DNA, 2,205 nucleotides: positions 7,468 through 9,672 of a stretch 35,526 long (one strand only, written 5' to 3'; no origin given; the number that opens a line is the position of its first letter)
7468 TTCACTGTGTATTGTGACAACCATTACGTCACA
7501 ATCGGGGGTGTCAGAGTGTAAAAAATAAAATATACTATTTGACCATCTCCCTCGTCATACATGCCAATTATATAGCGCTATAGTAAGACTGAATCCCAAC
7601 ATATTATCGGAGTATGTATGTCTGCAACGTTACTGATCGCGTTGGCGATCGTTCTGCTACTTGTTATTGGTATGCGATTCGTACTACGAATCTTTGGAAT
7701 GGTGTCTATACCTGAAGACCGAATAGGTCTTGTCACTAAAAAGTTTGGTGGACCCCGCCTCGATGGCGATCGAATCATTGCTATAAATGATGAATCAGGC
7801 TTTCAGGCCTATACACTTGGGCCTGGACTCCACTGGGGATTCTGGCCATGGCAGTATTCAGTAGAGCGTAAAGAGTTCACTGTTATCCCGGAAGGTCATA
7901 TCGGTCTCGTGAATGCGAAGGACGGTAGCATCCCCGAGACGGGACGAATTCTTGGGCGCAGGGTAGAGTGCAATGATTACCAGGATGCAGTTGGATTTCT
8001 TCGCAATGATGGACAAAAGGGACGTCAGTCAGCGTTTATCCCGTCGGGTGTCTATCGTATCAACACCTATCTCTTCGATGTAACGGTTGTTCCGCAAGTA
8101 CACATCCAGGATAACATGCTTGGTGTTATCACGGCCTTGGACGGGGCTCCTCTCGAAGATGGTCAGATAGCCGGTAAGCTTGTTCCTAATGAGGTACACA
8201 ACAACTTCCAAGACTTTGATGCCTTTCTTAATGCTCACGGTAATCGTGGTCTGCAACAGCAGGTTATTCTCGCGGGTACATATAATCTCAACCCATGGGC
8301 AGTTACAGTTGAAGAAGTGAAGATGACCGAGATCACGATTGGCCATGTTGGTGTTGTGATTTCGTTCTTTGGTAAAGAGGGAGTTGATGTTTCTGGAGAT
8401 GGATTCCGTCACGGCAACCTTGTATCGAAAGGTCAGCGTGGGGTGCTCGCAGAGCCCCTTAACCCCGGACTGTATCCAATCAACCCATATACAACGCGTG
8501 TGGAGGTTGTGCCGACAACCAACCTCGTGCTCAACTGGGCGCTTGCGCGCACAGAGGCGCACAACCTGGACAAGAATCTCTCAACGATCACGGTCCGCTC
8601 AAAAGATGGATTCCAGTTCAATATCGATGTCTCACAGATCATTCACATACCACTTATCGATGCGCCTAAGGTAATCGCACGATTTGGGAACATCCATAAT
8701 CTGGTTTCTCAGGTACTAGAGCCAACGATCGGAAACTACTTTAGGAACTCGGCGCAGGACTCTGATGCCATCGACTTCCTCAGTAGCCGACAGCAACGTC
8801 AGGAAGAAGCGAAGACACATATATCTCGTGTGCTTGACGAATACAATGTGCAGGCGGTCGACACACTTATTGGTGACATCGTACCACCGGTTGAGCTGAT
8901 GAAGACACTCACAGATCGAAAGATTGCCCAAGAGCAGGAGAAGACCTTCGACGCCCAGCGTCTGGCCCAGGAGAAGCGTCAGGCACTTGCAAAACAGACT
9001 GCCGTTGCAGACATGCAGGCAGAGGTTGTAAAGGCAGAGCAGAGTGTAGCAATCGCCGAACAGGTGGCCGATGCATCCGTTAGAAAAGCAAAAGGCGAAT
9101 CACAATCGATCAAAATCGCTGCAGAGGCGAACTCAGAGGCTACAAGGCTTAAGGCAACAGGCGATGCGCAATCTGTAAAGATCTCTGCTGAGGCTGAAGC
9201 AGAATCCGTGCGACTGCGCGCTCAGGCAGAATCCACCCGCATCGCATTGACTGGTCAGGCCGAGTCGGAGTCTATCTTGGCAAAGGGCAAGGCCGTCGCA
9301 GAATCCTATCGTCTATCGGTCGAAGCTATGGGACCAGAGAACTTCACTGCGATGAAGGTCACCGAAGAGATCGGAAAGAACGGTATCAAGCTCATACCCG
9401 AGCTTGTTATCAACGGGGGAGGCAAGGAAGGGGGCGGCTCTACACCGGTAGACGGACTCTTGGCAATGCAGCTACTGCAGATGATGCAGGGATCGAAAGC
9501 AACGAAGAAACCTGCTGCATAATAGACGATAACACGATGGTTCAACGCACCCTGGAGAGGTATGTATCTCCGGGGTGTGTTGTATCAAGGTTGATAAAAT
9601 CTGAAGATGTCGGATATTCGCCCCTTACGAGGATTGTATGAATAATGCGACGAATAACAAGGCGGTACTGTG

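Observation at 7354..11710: ~155-bp direct repeats bracket a 4.2-kb flotillin / MthK-like channel / toxin-antitoxin segment; the repeat carries a hypervariable palindromic cassette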

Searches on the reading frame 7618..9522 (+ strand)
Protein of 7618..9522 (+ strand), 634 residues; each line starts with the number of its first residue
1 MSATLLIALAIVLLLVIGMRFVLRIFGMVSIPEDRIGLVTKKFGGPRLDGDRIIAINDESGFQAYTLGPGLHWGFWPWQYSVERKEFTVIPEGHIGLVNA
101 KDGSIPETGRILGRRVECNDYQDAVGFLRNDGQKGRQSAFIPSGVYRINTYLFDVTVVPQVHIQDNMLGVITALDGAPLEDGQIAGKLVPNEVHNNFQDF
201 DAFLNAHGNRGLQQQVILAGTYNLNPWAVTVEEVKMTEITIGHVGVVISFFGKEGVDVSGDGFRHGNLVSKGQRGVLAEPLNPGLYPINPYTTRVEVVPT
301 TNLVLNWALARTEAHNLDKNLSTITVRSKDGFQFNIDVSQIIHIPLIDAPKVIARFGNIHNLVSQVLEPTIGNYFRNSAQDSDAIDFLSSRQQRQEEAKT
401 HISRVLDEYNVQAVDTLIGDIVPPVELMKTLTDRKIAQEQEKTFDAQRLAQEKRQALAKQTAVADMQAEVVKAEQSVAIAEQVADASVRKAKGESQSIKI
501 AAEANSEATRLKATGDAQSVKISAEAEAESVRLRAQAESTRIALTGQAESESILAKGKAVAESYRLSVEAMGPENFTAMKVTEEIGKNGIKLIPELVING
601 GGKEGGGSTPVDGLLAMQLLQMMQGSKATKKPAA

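Call 10: search_protein_families(library=ncbifam, proteins=[window:7618-9522:+], max_evalue=0.01)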
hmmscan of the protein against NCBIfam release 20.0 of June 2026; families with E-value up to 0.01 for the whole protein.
window:7618-9522:+ (634 aa): 0 families

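Call 11: search_protein_families(library=pfam, proteins=[window:7618-9522:+], max_evalue=0.05)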
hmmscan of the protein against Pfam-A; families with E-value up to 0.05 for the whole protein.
window:7618-9522:+ (634 aa): 1 family
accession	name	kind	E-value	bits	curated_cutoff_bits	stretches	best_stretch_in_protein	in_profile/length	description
PF01145.31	Band_7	-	3.9e-27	95.9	23.6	1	239-455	3-175/176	SPFH domain / Band 7 family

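Call 14: find_encoding_contigs(protein=window:7618-9522:+, flank=10000, max_places=10)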
Protein window:7618-9522:+ (634 aa): 1 contig read that carries it; 1 place shown.
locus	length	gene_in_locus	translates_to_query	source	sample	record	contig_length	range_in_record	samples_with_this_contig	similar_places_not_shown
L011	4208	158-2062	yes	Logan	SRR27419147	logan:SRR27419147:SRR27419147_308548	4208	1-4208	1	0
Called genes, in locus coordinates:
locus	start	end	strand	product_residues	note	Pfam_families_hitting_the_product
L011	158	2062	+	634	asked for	PF01145:Band_7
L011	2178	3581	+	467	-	PF02254:TrkA_N (weak)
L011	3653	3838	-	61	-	-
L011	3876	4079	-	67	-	-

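Call 47: find_homologous_proteins(query=window:7618-9522:+, max_evalue=1e-20)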
Query window:7618-9522:+ (634 aa): 8000 proteins with E <= 1e-20 among 8000 candidates; the best 120 are listed.
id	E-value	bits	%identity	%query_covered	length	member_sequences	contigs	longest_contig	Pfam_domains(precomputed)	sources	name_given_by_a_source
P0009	0.0e+0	1393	99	100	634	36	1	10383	PF01145.32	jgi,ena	jgi:uncharacterized membrane protein YqiK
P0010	0.0e+0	1280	90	100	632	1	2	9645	PF01145.32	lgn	-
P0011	1.2e-278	944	67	97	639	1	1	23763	PF01145.32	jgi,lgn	-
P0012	1.2e-278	944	67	97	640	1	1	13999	PF01145.32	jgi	-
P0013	2.5e-277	939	67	98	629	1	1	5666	PF01145.32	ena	-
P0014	1.6e-276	937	68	97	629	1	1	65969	PF01145.32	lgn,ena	-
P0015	1.8e-276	937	67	98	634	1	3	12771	PF01145.32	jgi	jgi:uncharacterized membrane protein YqiK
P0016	2.6e-276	936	69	97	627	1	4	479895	PF01145.32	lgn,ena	-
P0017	3.6e-276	936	69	97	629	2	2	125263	PF01145.32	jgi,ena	jgi:uncharacterized membrane protein YqiK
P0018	4.9e-276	935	67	98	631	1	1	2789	PF01145.32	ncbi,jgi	jgi:uncharacterized membrane protein YqiK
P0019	6.6e-276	935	68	97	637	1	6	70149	PF01145.32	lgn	-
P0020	8.1e-276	935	66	98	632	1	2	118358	PF01145.32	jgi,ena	jgi:uncharacterized membrane protein YqiK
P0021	9.0e-276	934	66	98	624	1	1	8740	PF01145.32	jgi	jgi:uncharacterized membrane protein YqiK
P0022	1.0e-275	934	66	98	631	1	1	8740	PF01145.32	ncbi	-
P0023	1.0e-275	934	66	98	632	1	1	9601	PF01145.32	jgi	jgi:uncharacterized membrane protein YqiK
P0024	1.2e-275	934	66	98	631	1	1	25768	PF01145.32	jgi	-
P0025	3.0e-275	933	69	97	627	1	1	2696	PF01145.32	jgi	-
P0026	3.2e-275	933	67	98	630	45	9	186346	PF01145.32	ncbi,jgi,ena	jgi:uncharacterized membrane protein YqiK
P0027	3.8e-275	932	67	97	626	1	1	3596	PF01145.32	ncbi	-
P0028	8.1e-275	931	68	98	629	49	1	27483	PF01145.32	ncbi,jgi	jgi:uncharacterized membrane protein YqiK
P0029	1.0e-274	931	69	98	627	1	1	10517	PF01145.32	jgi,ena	jgi:uncharacterized membrane protein YqiK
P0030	1.7e-274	930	66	98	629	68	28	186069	PF01145.32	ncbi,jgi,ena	jgi:uncharacterized membrane protein YqiK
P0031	1.8e-274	930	68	97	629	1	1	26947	PF01145.32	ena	-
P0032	2.3e-274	930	68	97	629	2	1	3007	PF01145.32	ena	-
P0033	2.8e-274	929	68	97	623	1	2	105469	PF01145.32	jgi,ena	jgi:uncharacterized membrane protein YqiK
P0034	3.0e-274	929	66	98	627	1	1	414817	PF01145.32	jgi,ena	jgi:uncharacterized membrane protein YqiK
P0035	3.2e-274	929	68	97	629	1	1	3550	PF01145.32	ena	-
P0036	3.3e-274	929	70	97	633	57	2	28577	PF01145.32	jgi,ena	-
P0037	5.2e-274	929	67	97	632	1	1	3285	PF01145.32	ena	-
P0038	5.3e-274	929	69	97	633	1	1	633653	PF01145.32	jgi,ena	jgi:uncharacterized membrane protein YqiK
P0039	7.0e-274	928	66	98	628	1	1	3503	PF01145.32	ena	-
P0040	7.2e-274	928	68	97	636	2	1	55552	PF01145.32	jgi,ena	-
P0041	8.0e-274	928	66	98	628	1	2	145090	PF01145.32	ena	-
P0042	8.0e-274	928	66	98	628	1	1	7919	PF01145.32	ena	-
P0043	8.2e-274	928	68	97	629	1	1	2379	PF01145.32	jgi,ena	-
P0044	1.3e-273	927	68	98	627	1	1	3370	PF01145.32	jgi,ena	jgi:uncharacterized membrane protein YqiK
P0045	1.4e-273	927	68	97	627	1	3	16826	PF01145.32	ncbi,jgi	jgi:uncharacterized membrane protein YqiK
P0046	1.6e-273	927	68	97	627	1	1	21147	PF01145.32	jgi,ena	jgi:uncharacterized membrane protein YqiK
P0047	4.0e-273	926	68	99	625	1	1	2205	PF01145.32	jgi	jgi:uncharacterized membrane protein YqiK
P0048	6.5e-273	925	66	98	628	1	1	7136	PF01145.32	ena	-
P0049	8.0e-273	925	68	97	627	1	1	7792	PF01145.32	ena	-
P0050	8.2e-273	925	66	98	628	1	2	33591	PF01145.32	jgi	jgi:uncharacterized membrane protein YqiK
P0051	8.5e-273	925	68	97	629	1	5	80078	PF01145.32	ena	-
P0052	1.3e-272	924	68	97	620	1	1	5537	PF01145.32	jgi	-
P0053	1.3e-272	924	69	97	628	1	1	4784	PF01145.32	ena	-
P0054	1.4e-272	924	68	97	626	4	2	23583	PF01145.32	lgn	-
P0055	1.4e-272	924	68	97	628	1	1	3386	PF01145.32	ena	-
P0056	1.5e-272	924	66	98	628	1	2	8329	PF01145.32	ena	-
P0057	1.5e-272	924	66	98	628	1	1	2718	PF01145.32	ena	-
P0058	1.5e-272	924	66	98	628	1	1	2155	PF01145.32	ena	-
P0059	2.0e-272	923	67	98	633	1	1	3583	PF01145.32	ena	-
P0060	2.3e-272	923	68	97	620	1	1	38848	PF01145.32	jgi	jgi:uncharacterized membrane protein YqiK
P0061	2.4e-272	923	68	97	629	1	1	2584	PF01145.32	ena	-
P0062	2.5e-272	923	68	97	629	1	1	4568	PF01145.32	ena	-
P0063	3.1e-272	923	66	98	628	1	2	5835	PF01145.32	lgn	-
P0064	3.1e-272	923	67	97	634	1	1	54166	PF01145.32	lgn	-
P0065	3.3e-272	923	68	97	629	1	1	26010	PF01145.32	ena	-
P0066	3.9e-272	922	69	97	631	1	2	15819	PF01145.32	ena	-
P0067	4.6e-272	922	68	97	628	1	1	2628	PF01145.32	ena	-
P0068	1.2e-271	921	68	97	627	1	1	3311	PF01145.32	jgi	jgi:uncharacterized membrane protein YqiK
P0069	2.4e-271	920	66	98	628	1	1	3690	PF01145.32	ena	-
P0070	2.4e-271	920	66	98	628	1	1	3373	PF01145.32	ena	-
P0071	2.4e-271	920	66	98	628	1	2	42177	PF01145.32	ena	-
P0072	3.1e-271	919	66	98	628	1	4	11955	PF01145.32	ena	-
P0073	3.2e-271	919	69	98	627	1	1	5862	PF01145.32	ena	-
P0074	5.7e-271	919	69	97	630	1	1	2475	PF01145.32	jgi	jgi:uncharacterized membrane protein YqiK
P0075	5.8e-271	919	69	97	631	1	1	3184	PF01145.32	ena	-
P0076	6.6e-271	918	68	97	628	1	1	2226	PF01145.32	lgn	-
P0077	1.3e-270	917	69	97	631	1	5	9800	PF01145.32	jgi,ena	jgi:uncharacterized membrane protein YqiK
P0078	1.9e-270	917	68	93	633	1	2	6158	PF01145.32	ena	-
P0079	2.2e-270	917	69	97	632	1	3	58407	PF01145.32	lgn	-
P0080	3.1e-270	916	68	98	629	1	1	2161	PF01145.32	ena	-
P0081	4.1e-270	916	68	97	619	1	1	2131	PF01145.32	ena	-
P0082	4.5e-270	916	68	97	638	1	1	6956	PF01145.32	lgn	-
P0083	5.0e-270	915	68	97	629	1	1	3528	PF01145.32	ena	-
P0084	5.2e-270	915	69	98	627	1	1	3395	PF01145.32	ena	-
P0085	5.5e-270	915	68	97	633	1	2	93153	PF01145.32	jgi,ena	-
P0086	6.2e-270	915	68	97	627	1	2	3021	PF01145.32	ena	-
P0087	7.5e-270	915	68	98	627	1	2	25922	PF01145.32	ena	-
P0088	1.1e-269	914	68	97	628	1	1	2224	PF01145.32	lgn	-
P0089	1.1e-269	914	66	98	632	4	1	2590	PF01145.32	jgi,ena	jgi:regulator of protease activity HflC (stomatin/prohibitin superfamily)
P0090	1.4e-269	914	66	97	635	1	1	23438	PF01145.32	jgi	-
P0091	1.5e-269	914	68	98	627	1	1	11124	PF01145.32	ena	-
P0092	1.6e-269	914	66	97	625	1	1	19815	PF01145.32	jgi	jgi:uncharacterized membrane protein YqiK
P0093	1.8e-269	914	68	97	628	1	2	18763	PF01145.32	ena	-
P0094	1.9e-269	913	68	97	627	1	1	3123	PF01145.32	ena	-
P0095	2.1e-269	913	68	98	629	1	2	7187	PF01145.32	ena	-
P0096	2.1e-269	913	68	97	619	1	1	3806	PF01145.32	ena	-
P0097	2.1e-269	913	70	93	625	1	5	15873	PF01145.32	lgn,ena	-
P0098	2.2e-269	913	69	98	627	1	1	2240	PF01145.32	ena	-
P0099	3.1e-269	913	69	97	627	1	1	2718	PF01145.32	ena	-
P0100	3.1e-269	913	68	97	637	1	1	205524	PF01145.32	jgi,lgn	-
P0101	4.5e-269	912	68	97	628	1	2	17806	PF01145.32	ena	-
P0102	4.7e-269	912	68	97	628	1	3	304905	PF01145.32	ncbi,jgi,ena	jgi:uncharacterized membrane protein YqiK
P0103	4.8e-269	912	66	97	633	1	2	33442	PF01145.32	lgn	-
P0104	4.8e-269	912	66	97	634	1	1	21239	PF01145.32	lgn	-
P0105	4.9e-269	912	66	97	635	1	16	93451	PF01145.32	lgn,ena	-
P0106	6.5e-269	912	66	97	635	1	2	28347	PF01145.32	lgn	-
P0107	6.5e-269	912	68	97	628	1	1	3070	PF01145.32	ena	-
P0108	6.6e-269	912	68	97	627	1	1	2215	PF01145.32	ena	-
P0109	7.2e-269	912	68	97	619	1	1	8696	PF01145.32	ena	-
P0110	1.1e-268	911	68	97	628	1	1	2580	PF01145.32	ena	-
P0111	1.1e-268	911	68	97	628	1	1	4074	PF01145.32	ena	-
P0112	1.4e-268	911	68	98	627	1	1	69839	PF01145.32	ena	-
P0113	1.4e-268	911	68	97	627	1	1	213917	PF01145.32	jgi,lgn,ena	jgi:uncharacterized membrane protein YqiK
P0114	1.5e-268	911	68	98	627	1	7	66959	PF01145.32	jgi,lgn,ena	-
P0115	2.0e-268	910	68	98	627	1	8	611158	PF01145.32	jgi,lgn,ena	jgi:uncharacterized membrane protein YqiK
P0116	2.0e-268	910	67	98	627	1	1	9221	PF01145.32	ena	-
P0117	5.0e-268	909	68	98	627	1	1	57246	PF01145.32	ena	-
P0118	5.2e-268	909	70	93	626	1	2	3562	PF01145.32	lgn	-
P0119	5.7e-268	909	68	98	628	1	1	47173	PF01145.32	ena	-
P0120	6.3e-268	908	68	97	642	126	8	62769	PF01145.32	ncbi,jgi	jgi:uncharacterized membrane protein YqiK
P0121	8.6e-268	908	68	93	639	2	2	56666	PF01145.32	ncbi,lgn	-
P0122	1.0e-267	908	67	98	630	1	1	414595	PF01145.32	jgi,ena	jgi:uncharacterized membrane protein YqiK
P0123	1.0e-267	908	67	97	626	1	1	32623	PF01145.32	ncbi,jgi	jgi:uncharacterized membrane protein YqiK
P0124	1.0e-267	908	67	97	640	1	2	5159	PF01145.32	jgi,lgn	jgi:uncharacterized membrane protein YqiK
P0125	1.2e-267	908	66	97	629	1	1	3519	PF01145.32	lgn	-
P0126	1.4e-267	907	66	98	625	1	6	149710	PF01145.32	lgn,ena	-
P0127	1.5e-267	907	66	97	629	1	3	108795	PF01145.32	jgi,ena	jgi:uncharacterized membrane protein YqiK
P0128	1.5e-267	907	68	98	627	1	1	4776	PF01145.32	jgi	jgi:uncharacterized membrane protein YqiK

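Call 48: find_encoding_contigs(protein=P0009, flank=10000, max_places=6)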
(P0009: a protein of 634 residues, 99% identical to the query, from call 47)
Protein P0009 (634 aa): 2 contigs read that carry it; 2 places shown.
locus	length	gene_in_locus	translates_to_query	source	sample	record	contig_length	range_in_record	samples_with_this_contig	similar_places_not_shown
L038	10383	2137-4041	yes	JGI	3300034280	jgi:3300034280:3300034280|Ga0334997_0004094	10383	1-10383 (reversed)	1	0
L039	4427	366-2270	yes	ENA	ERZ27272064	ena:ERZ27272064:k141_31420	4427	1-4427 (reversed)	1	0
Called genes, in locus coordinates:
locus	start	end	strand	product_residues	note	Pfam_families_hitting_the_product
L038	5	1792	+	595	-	PF02913:FAD-oxidase_C, PF12838:Fer4_7 (weak), PF13183:Fer4_8 (weak), PF13484:Fer4_16 (weak), PF13534:Fer4_17 (weak), PF02754:CCG (faint)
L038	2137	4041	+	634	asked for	PF01145:Band_7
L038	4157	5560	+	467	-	PF02254:TrkA_N (weak)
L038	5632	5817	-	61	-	-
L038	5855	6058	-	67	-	-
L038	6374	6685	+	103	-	PF09907:HigB_toxin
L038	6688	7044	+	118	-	-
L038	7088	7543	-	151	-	PF08837:DUF1810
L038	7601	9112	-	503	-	PF18962:Por_Secre_tail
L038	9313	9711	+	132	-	-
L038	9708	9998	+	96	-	-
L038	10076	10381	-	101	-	?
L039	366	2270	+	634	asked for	PF01145:Band_7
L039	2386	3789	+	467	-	PF02254:TrkA_N (weak)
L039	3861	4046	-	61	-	-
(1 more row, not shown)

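Call 49: find_encoding_contigs(protein=P0010, flank=10000, max_places=6)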
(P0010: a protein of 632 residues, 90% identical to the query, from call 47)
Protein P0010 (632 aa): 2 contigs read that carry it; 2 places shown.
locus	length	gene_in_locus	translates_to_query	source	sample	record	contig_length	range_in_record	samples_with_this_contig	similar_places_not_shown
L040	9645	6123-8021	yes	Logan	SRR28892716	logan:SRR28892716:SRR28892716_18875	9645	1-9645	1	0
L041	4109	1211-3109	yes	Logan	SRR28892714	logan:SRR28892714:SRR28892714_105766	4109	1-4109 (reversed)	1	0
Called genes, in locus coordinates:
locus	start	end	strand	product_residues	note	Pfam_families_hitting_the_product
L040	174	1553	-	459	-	PF01435:Peptidase_M48 (weak)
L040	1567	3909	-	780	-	PF17874:TPR_MalT (faint), PF13181:TPR_8 (faint), PF13424:TPR_12 (faint), PF14559:TPR_19 (faint)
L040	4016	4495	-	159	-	PF09832:DUF2059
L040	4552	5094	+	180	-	-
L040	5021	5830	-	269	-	PF13367:PrsW-protease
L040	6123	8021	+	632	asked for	PF01145:Band_7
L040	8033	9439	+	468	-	PF02254:TrkA_N (faint)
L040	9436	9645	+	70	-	?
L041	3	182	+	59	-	?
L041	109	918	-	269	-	PF13367:PrsW-protease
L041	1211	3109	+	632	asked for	PF01145:Band_7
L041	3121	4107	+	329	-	?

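Call 60: search_protein_families(library=padloc, proteins=[window:7618-9522:+], max_evalue=0.01)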
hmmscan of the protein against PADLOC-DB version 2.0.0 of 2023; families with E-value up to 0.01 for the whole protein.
window:7618-9522:+ (634 aa): 0 families
